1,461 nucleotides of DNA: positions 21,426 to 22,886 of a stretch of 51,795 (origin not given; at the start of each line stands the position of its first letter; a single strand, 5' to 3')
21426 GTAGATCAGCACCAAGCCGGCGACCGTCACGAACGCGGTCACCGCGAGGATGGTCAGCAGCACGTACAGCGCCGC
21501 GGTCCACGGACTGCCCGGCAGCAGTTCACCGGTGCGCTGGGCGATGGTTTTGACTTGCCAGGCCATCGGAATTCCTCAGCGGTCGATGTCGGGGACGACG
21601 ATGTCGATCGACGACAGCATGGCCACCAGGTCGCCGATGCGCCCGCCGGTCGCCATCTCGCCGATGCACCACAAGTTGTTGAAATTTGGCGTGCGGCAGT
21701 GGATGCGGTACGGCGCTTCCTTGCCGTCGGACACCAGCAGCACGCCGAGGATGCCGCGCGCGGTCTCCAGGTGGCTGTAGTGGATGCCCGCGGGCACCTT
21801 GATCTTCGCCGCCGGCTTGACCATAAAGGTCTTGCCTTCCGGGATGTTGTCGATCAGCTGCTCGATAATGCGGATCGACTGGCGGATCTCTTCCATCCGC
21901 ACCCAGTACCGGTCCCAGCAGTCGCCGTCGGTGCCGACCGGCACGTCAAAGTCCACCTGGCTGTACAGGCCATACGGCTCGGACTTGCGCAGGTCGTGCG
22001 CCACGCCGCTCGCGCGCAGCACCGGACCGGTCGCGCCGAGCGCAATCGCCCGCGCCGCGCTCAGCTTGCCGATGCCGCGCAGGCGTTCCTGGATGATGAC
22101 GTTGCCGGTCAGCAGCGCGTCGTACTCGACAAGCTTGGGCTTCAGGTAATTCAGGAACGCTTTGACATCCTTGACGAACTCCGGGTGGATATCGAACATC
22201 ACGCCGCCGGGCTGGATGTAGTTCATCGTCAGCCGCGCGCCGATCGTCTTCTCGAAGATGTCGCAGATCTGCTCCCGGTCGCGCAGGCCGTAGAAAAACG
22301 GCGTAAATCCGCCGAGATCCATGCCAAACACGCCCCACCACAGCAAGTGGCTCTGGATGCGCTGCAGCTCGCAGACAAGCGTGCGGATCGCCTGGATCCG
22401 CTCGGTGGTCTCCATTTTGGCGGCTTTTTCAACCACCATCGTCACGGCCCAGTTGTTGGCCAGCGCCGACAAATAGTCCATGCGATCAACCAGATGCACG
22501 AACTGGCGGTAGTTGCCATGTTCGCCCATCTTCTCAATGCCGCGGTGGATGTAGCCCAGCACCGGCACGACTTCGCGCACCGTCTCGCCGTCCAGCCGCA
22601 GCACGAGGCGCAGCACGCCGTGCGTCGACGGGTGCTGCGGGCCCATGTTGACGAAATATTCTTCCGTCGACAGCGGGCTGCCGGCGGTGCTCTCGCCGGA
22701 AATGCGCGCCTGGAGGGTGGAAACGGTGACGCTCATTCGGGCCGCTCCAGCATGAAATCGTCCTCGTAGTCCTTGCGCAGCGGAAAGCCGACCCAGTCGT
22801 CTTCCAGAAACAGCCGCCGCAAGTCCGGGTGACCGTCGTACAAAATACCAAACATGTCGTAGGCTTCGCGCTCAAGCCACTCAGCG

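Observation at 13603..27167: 2-oxoglutarate:ferredoxin oxidoreductase, an NuoEFG-less complex I and a ferredoxin fused into one ~13.6-kb operon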

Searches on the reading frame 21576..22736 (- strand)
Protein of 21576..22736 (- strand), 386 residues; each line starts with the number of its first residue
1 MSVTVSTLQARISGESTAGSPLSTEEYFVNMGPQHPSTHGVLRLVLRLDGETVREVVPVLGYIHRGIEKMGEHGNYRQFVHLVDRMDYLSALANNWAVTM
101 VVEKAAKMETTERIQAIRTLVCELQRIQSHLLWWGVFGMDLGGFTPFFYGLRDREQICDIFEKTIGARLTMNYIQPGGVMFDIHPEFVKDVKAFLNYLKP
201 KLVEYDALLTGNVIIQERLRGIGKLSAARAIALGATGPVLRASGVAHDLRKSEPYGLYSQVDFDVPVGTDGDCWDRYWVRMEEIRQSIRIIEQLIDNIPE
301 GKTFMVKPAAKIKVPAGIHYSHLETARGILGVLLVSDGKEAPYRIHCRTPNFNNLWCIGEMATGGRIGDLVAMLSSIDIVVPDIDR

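Call 3: search_protein_families(library=pfam, proteins=[window:21576-22736:-])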
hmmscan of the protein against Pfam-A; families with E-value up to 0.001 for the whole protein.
window:21576-22736:- (386 aa): 1 family
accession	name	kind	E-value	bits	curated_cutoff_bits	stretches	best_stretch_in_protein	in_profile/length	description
PF00346.24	Complex1_49kDa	-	8.8e-91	304.2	24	2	140-308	1-169/271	Respiratory-chain NADH dehydrogenase, 49 Kd subunit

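Call 6: search_protein_families(library=ncbifam, proteins=[window:21576-22736:-], max_evalue=0.00001)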
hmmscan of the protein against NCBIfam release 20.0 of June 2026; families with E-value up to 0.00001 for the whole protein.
window:21576-22736:- (386 aa): 7 families
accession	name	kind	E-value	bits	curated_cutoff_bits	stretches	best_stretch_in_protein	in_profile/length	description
NF008974.0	PRK12322.1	equivalog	1.4e-136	455.3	522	1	22-385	2-365/366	NADH-quinone oxidoreductase subunit D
NF004739.1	PRK06075.1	equivalog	2.1e-134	448.1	360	2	28-306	2-280/384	NADH-quinone oxidoreductase subunit D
TIGR01962.1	NuoD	equivalog_domain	3.3e-128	427.8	459.35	2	26-307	2-283/386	NADH dehydrogenase (quinone) subunit D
NF009808.0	PRK13292.1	equivalog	5.8e-111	371.7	1156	2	22-303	403-684/791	NADH-quinone oxidoreductase subunit B/C/D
NF008728.0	PRK11742.1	equivalog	2.5e-104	349.8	840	2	26-303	214-491/598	NADH-quinone oxidoreductase subunit C/D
NF005649.0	PRK07415.1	equivalog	1.1e-102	344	583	2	24-303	8-288/394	NAD(P)H-quinone oxidoreductase subunit H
NF040602.1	F420_dehyd_FpoD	exception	5.6e-97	325.1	600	1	23-386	4-372/372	F420H2 dehydrogenase subunit FpoD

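Call 9: find_related_loci(query=window:21576-22736:-, collection=genome_contigs, flank=10000)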
Query window:21576-22736:- (386 aa) in genome_contigs; peptide patterns used: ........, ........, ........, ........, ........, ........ (x = any residue, [..] = any of these).
414 stretches matched a pattern; 380 encode a relative of the query (tblastn E <= 1e-3); the best 80 are kept; 80 distinct loci.
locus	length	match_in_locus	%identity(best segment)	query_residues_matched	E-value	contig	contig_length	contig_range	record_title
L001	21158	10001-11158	97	1-386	0e+0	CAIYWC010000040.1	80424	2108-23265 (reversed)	MAG: uncultured Myxococcales bacterium isolate AlinenLipids_bin-2060 genome assembly, contig: bin-2060:040/236, whole ge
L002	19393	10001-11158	94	1-386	0e+0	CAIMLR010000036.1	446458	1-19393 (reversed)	MAG: uncultured Myxococcales bacterium isolate A14_bin-1730 genome assembly, contig: bin-1730:36/50, whole genome shotgu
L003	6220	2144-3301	93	1-386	0e+0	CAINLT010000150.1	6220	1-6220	MAG: uncultured Myxococcales bacterium isolate MJ-time_bin-8340 genome assembly, contig: bin-8340:150/549, whole genome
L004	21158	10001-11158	92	1-386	0e+0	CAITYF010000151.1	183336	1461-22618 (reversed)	MAG: uncultured Myxococcales bacterium isolate Ja1_bin-0143 genome assembly, contig: bin-0143:151/272, whole genome shot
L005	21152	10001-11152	84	3-386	0e+0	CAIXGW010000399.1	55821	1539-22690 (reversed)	MAG: uncultured Myxococcales bacterium isolate ErkenSummer_bin-0937 genome assembly, contig: bin-0937:399/404, whole gen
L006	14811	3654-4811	77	1-386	0e+0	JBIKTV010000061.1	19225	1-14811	MAG: Myxococcota bacterium isolate ME2015-07-30_3300044647_group6_bin219 Rohwer_bin1498_scaffold_1831_c1, whole genome s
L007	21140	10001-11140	77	6-386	0e+0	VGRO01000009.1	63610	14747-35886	MAG: Deltaproteobacteria bacterium isolate M_DeepCast_65m_m1_011 M_DeepCast_65m_m1_011_Ga0194120_10000689, whole genome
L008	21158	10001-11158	74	1-386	0e+0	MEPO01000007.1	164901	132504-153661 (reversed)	MAG: Bdellovibrionales bacterium GWA1_52_35 gwa1_scaffold_19, whole genome shotgun sequence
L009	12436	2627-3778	76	2-386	0e+0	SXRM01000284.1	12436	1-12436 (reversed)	MAG: Proteobacteria bacterium isolate F1-140-MAGs058 F1-140__c367660, whole genome shotgun sequence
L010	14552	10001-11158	75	1-386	0e+0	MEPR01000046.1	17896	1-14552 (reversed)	MAG: Bdellovibrionales bacterium GWB1_55_8 gwb1_scaffold_2683, whole genome shotgun sequence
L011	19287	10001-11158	74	1-386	0e+0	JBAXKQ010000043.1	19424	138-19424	MAG: bacterium isolate ELA405 MAG405_43, whole genome shotgun sequence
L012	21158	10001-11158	74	2-386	0e+0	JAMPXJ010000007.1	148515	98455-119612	MAG: Oligoflexia bacterium isolate R2F_R2FSRR_metabat.28 R2F_C41, whole genome shotgun sequence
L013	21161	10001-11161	71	1-386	0e+0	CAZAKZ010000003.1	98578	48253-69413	MAG TPA_asm: uncultured Planctomycetota bacterium isolate binchicken_co97_335 genome assembly, contig: NODE_625_length_9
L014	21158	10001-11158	70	1-386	0e+0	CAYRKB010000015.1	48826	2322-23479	MAG TPA_asm: uncultured Victivallales bacterium isolate SRP272421_co1_463 genome assembly, contig: NODE_1204_length_4882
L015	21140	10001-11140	73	1-386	0e+0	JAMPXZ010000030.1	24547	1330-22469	MAG: Oligoflexia bacterium isolate R2F_R2FSRR_metabat.55 R2F_C1009, whole genome shotgun sequence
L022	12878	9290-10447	68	1-386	0e+0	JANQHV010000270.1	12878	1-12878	MAG: SAR324 cluster bacterium isolate PL24a_bin.25 k99_106772, whole genome shotgun sequence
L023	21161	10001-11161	69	1-386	0e+0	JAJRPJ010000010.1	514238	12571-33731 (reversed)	MAG: Candidatus Zixiibacteriota bacterium isolate Dive100_bin1.50 k141_237229, whole genome shotgun sequence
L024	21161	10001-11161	69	1-386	0e+0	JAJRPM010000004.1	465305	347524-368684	MAG: Candidatus Zixiibacteriota bacterium isolate Dive100_bin1.56 k141_217959, whole genome shotgun sequence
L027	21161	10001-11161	68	1-386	0e+0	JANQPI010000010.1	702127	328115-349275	MAG: Candidatus Zixiibacteriota bacterium isolate IP29b_bin.158 k99_2253204, whole genome shotgun sequence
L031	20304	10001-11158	67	1-386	0e+0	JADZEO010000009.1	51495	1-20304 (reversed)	MAG: Bdellovibrionales bacterium isolate SJ826 c_000000026717, whole genome shotgun sequence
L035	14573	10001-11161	68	1-386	1e-179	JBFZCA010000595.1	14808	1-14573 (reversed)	MAG: Planctomycetota bacterium isolate PPR_0510 k121_1022223, whole genome shotgun sequence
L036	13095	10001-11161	65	1-386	2e-179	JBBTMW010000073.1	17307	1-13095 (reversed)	MAG: Candidatus Zixiibacteriota bacterium isolate H41-bin161_1 H41_bin161_1_000000000073, whole genome shotgun sequence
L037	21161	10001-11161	67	1-386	8e-179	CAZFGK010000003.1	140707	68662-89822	MAG TPA_asm: uncultured Ignavibacteriales bacterium isolate SRP287051_co2_196 genome assembly, contig: NODE_218_length_1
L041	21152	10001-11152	64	3-386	4e-173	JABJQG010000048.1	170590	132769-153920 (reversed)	MAG: Bdellovibrionaceae bacterium isolate SI075_bin85 k141_1026548, whole genome shotgun sequence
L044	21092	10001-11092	60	23-386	5e-150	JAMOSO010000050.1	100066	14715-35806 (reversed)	MAG: Planctomycetota bacterium isolate 4561-384_metabat2_scaf2bin.058 4562-384_scaffold_59_c1, whole genome shotgun sequ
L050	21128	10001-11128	56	10-386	2e-144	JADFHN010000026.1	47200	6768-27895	MAG: Bacteroidetes bacterium isolate B34T3L8 B34T3L8_NODE149, whole genome shotgun sequence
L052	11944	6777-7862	59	24-386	5e-144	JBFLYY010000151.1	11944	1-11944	MAG: Thermodesulfobacteriota bacterium isolate MAG097 MAG097_151, whole genome shotgun sequence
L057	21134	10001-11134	55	9-386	2e-142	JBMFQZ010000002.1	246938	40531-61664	MAG: Verrucomicrobiia bacterium isolate KM4344-28 NODE_2_length_246938_cov_7.110714, whole genome shotgun sequence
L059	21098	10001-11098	56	20-386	1e-139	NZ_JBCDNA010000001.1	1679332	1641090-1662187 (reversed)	Lutimonas vermicola strain IMCC1616 KCCM42379_1, whole genome shotgun sequence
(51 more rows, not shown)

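Call 27: search_protein_families(library=pfam, proteins=[L013:6641-8197:+, L014:6188-8239:+, L022:6206-7477:+, L031:6725-8071:+, L035:7234-8355:+, L044:5549-7672:+, L044:7723-8205:+, L050:7507-8472:+, L052:2445-5060:+, L057:6908-8254:+], max_evalue=0.00001)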
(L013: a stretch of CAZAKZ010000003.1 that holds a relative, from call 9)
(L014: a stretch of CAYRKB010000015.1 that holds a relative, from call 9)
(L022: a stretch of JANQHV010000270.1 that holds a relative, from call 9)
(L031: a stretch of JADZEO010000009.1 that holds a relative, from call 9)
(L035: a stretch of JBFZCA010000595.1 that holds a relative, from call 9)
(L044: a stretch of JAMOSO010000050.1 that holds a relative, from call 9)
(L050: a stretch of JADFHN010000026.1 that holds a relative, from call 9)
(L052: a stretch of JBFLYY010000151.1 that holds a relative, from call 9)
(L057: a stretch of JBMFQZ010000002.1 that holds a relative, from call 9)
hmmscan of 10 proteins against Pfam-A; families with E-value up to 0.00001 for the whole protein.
L013:6641-8197:+ (518 aa): 0 families

L014:6188-8239:+ (683 aa): 3 families
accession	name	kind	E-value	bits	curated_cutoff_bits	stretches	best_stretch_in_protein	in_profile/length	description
PF02518.31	HATPase_c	-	6e-24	85.1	26.4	1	419-541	2-110/111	Histidine kinase-, DNA gyrase B-, and HSP90-like ATPase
PF00072.30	Response_reg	-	7.4e-16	58.7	30.2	1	562-677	1-110/111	Response regulator receiver domain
PF00672.30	HAMP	-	5.8e-09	36.6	25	1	186-235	2-51/53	HAMP domain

L022:6206-7477:+ (423 aa): 1 family
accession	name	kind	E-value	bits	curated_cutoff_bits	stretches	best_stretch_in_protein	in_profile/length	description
PF05940.17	NnrS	-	1.1e-54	186.7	28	1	27-420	3-371/371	NnrS protein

L031:6725-8071:+ (448 aa): 0 families

L035:7234-8355:+ (373 aa): 0 families

L044:5549-7672:+ (707 aa): 1 family
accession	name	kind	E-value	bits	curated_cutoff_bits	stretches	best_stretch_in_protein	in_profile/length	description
PF07228.17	SpoIIE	-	9e-45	153.4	25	1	511-706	1-191/192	Stage II sporulation protein E (SpoIIE)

L044:7723-8205:+ (160 aa): 1 family
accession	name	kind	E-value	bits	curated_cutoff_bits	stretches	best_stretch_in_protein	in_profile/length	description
PF02502.23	LacAB_rpiB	-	9.5e-50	168.6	24.7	1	15-152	1-138/138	Ribose/Galactose Isomerase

L050:7507-8472:+ (321 aa): 4 families
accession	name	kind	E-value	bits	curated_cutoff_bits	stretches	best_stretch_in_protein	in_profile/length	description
PF07726.17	AAA_3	-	2.4e-61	205.8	27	1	48-177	1-131/131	ATPase family associated with various cellular activities (AAA)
PF17863.7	AAA_lid_2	-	6.3e-13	48.7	22.7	1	254-319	8-73/74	AAA lid domain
PF07728.20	AAA_5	-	2.5e-12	47.4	22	1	48-175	1-139/139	AAA domain (dynein-related subfamily)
PF20030.5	bpMoxR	-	2.2e-09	37.1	27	1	23-187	8-172/205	MoxR domain in the MoxR-vWA-beta-propeller ternary systems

L052:2445-5060:+ (871 aa): 0 families

L057:6908-8254:+ (448 aa): 2 families
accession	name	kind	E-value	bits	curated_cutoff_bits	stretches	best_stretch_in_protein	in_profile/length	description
PF00749.27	tRNA-synt_1c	-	7e-84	281.9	23.4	2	2-113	1-97/314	tRNA synthetases class I (E and Q), catalytic domain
PF19269.4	Anticodon_2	-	1.5e-31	110.2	23.6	1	307-444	9-141/141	Anticodon binding domain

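Call 46: search_solved_structures(query=window:21576-22736:-, max_evalue=1e-30)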
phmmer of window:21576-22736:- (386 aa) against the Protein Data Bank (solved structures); distinct sequences matched with E-value up to 1e-30: 54.
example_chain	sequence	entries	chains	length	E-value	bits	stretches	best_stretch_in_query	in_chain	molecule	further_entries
6hum_H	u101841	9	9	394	5.5e-94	318.7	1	23-302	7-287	NAD(P)H-quinone oxidoreductase subunit H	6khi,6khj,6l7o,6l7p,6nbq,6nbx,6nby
2fug_4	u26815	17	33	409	7.4e-90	305.1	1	20-303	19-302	NADH-quinone oxidoreductase chain 4 | NADH-QUINONE OXIDOREDUCTASE SUBUNIT 4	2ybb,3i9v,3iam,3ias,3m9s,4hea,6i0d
7zm7_C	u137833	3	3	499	3.2e-89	303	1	23-303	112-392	NADH-ubiquinone oxidoreductase 49 kDa subunit-like protein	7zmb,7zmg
8bpx_D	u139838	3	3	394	6.4e-87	295.4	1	26-302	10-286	NADH dehydrogenase [ubiquinone] iron-sulfur protein 2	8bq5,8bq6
8ba0_D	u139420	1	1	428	2.6e-86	293.4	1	25-303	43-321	Complex I-49kD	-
8b9z_D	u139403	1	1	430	2.7e-86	293.4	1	25-303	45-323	Complex I-49kD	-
8esw_S2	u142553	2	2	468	3.8e-86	292.9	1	25-303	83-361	Complex I-49kD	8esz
7aqr_D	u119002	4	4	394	4.4e-86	292.7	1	26-302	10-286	NADH dehydrogenase subunit 7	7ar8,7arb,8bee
9iho_D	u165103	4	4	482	7.2e-86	292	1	26-303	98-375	NUCM (49 kDa) subunit of mitochondrial NADH:ubiquinone oxidoreductase (Complex I)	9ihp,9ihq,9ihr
7a23_G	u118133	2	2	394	7.6e-86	291.9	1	26-302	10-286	Nad7m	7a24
7ar7_D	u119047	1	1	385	8.6e-86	291.7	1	27-302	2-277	NADH dehydrogenase [ubiquinone] iron-sulfur protein 2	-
6gcs_C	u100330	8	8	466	2.5e-85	290.2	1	24-303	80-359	49-KDA PROTEIN (NUCM) | Subunit NUCM of NADH:Ubiquinone Oxidoreductase (Complex I) | NUCM protein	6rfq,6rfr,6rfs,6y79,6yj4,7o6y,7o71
6g2j_D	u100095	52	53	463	4.3e-85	289.4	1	28-304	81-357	NADH dehydrogenase [ubiquinone] iron-sulfur protein 2, mitochondrial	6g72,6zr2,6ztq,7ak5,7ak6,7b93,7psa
5xtd_Q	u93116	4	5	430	9.8e-85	288.2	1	27-304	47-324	NADH dehydrogenase [ubiquinone] iron-sulfur protein 2, mitochondrial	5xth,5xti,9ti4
5xtb_Q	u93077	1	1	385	1e-84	288.1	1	29-304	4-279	NADH dehydrogenase [ubiquinone] iron-sulfur protein 2, mitochondrial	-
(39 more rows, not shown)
